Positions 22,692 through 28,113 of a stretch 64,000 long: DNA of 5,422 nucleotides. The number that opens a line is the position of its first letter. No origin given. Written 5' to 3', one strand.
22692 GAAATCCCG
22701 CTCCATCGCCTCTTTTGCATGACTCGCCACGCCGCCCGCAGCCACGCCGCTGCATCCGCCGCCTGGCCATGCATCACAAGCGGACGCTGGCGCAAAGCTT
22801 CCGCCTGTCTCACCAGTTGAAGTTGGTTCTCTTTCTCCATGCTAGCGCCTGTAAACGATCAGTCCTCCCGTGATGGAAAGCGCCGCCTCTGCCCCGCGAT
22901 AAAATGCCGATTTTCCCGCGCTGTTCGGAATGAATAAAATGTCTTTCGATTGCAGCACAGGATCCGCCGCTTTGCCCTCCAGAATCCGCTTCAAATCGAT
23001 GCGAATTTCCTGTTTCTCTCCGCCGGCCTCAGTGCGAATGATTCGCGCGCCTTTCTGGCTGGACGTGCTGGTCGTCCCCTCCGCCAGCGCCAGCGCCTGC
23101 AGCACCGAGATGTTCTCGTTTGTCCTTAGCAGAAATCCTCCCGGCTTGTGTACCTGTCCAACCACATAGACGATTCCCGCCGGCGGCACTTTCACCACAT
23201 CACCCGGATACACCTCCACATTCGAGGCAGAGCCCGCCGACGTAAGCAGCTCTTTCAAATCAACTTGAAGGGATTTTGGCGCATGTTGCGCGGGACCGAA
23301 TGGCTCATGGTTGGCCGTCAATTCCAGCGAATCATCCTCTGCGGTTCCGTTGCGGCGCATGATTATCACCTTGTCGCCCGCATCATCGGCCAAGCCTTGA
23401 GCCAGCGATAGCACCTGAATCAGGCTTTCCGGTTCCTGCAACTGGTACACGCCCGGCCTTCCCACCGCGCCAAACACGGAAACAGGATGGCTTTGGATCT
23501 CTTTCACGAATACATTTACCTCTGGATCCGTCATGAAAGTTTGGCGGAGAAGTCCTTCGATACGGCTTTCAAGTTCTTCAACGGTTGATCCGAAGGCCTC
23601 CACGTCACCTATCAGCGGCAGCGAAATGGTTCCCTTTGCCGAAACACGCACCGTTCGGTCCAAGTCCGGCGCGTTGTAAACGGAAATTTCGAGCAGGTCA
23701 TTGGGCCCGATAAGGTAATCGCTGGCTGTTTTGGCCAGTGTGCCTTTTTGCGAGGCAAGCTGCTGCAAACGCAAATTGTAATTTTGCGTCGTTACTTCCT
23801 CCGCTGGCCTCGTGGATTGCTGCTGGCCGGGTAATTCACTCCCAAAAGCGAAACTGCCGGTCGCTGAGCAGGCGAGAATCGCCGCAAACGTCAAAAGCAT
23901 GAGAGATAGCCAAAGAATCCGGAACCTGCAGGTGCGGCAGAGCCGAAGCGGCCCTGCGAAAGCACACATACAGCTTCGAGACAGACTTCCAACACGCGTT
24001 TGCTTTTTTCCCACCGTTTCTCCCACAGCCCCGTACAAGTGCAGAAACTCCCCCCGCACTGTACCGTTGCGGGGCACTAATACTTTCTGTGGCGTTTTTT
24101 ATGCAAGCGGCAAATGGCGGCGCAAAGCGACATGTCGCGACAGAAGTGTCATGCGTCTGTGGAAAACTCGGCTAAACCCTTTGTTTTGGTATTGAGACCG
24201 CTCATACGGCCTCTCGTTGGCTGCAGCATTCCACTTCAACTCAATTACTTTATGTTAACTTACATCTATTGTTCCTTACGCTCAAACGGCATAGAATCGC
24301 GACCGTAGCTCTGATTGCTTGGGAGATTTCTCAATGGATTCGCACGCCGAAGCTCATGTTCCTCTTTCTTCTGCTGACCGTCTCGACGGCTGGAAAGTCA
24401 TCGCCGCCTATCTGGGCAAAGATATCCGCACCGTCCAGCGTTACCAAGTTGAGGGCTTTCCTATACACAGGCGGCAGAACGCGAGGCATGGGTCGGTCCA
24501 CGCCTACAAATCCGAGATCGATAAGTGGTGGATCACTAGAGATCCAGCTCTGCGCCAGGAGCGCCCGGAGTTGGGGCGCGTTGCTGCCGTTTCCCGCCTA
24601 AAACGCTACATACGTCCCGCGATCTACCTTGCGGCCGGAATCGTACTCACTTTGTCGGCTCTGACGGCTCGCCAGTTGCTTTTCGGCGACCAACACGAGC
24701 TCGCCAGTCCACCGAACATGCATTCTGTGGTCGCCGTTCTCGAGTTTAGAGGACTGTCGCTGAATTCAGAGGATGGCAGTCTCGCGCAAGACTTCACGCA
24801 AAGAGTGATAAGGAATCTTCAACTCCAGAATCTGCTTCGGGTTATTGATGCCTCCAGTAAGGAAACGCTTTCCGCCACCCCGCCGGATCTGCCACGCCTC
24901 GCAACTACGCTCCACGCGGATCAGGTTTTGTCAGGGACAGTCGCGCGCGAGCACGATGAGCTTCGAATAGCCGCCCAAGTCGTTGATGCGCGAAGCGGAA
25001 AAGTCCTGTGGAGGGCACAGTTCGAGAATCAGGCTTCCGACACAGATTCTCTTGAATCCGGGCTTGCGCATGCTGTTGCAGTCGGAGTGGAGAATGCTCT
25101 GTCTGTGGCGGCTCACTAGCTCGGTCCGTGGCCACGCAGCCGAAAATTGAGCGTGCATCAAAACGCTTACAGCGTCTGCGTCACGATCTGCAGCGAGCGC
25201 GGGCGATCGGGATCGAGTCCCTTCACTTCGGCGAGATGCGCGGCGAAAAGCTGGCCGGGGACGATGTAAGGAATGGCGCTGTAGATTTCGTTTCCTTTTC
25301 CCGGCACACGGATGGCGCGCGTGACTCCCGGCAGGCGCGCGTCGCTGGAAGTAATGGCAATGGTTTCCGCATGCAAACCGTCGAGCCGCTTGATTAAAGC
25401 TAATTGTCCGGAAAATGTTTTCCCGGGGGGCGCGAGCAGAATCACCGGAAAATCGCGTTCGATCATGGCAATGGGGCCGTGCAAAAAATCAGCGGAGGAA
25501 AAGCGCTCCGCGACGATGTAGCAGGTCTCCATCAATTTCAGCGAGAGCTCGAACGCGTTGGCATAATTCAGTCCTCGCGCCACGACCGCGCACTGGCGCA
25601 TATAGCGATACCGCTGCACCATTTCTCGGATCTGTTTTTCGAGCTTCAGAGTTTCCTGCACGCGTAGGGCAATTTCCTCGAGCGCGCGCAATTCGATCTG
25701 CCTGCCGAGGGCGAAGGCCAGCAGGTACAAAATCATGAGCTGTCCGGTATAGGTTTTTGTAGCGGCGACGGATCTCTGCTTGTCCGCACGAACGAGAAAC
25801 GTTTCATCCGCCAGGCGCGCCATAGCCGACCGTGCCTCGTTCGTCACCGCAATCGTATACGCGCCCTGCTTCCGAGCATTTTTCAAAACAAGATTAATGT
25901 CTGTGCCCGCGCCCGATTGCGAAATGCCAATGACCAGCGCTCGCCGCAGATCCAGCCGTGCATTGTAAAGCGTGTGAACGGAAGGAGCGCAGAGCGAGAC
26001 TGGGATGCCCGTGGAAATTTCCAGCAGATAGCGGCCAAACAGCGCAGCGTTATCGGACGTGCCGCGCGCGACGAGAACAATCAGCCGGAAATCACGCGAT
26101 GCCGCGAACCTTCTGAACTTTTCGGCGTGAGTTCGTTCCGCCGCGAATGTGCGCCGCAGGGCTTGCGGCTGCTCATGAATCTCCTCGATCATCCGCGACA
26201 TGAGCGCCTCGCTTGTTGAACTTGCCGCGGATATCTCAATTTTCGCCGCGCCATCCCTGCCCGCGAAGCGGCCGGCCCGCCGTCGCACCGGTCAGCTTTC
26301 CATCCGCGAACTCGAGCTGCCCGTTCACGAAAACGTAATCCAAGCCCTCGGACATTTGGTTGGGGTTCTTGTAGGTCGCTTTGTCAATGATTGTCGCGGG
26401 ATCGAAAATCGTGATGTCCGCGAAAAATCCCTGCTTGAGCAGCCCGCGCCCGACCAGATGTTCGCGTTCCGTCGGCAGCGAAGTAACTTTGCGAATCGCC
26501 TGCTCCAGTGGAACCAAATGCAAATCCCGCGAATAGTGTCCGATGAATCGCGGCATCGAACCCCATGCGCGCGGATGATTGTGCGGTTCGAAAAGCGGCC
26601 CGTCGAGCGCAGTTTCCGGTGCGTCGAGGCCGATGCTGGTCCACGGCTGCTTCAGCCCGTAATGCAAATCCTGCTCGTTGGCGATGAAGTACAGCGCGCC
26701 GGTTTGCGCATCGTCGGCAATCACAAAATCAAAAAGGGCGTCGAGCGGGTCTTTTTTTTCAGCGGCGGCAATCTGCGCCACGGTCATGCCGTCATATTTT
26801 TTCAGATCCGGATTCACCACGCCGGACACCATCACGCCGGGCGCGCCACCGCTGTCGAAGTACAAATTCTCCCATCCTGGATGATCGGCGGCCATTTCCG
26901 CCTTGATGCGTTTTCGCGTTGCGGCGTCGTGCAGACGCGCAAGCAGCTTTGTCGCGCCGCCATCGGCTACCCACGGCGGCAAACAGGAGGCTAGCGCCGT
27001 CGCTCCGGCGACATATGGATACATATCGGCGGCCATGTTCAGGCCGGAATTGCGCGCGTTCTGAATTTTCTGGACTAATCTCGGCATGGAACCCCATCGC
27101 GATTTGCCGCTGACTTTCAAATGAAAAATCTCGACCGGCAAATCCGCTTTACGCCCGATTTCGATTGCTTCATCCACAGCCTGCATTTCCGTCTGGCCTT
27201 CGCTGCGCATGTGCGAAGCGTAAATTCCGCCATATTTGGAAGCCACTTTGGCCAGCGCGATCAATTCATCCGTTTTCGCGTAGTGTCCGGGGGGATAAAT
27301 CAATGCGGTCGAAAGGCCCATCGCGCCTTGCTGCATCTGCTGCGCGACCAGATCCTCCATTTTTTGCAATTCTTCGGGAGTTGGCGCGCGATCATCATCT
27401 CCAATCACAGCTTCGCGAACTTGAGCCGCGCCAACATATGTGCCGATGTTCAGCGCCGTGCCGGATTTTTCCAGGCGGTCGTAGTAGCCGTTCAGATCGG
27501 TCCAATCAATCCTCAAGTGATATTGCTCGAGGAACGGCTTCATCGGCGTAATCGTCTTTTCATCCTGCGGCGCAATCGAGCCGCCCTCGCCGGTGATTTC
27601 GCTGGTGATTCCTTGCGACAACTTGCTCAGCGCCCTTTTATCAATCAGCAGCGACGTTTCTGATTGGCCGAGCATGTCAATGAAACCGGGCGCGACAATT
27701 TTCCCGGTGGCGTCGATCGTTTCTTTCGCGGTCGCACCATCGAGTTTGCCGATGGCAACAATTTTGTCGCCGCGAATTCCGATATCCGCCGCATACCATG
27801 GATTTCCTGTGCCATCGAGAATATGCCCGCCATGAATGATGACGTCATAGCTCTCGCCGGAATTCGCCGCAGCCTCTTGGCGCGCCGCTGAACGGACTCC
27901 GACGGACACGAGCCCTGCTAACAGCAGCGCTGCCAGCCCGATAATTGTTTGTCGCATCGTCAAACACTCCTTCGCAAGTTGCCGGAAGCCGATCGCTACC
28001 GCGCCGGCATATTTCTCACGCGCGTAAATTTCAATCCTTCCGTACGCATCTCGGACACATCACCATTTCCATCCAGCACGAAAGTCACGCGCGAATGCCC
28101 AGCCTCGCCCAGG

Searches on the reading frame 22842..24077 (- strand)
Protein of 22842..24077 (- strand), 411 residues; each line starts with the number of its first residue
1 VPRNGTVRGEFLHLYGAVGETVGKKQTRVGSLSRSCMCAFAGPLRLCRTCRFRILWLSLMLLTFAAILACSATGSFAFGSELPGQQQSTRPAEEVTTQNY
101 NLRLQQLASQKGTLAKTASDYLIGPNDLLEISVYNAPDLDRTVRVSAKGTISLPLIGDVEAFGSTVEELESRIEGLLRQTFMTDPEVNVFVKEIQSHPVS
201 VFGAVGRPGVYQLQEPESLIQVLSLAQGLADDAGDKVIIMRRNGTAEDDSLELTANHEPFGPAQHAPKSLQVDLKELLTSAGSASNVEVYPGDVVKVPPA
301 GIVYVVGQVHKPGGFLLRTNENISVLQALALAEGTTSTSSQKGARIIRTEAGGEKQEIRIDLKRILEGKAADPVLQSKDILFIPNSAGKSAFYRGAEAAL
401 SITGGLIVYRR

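Call 30: search_protein_families(library=pfam, proteins=[window:22842-24077:-], max_evalue=0.0001)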
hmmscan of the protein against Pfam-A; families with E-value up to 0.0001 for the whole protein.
window:22842-24077:- (411 aa): 3 families
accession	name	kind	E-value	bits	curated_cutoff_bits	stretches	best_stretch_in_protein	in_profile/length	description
PF02563.21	Poly_export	-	3.1e-23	82.2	28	1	116-191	2-76/77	Polysaccharide biosynthesis/export protein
PF22461.2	SLBB_2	-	2.8e-14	53.4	27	2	199-297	3-79/79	SLBB domain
PF10531.15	SLBB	-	4.9e-12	45.9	27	1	199-245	2-50/55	SLBB domain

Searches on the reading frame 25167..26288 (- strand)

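Call 30: search_protein_families(library=pfam, proteins=[window:25167-26288:-], max_evalue=0.0001)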
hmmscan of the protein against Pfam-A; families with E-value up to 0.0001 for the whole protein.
window:25167-26288:- (373 aa): 1 family
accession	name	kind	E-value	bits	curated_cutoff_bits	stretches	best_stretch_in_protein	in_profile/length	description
PF01380.27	SIS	-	1.3e-30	106.3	25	2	70-191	8-129/131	SIS domain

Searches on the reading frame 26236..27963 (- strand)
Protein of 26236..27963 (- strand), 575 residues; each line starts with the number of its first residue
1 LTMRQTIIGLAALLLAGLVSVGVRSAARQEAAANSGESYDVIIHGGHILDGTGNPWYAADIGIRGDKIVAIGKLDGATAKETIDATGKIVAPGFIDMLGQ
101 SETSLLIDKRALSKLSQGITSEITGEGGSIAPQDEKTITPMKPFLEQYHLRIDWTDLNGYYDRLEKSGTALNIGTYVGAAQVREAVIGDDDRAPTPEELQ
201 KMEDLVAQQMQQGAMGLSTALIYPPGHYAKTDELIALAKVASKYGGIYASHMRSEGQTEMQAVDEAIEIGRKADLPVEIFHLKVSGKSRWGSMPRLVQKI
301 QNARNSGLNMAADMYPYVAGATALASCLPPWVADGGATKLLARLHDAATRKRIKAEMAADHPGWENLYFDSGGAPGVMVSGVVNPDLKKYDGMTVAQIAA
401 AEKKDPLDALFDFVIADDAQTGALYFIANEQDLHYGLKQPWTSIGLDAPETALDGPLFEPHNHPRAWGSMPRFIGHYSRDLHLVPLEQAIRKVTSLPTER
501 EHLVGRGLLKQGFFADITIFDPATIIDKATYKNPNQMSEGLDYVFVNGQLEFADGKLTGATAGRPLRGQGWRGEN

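Call 30: search_protein_families(library=pfam, proteins=[window:26236-27963:-], max_evalue=0.0001)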
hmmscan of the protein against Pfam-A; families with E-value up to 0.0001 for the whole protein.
window:26236-27963:- (575 aa): 3 families
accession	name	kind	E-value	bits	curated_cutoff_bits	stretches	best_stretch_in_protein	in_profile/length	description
PF07969.17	Amidohydro_3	-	8.4e-17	62.2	29.7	2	460-549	380-469/472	Amidohydrolase family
PF01979.26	Amidohydro_1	-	6.8e-06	26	25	0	185-275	90-177/345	Amidohydrolase family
PF00449.26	Urease_alpha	-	6.7e-05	23.6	23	0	23-83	50-108/121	Urease alpha-subunit, N-terminal domain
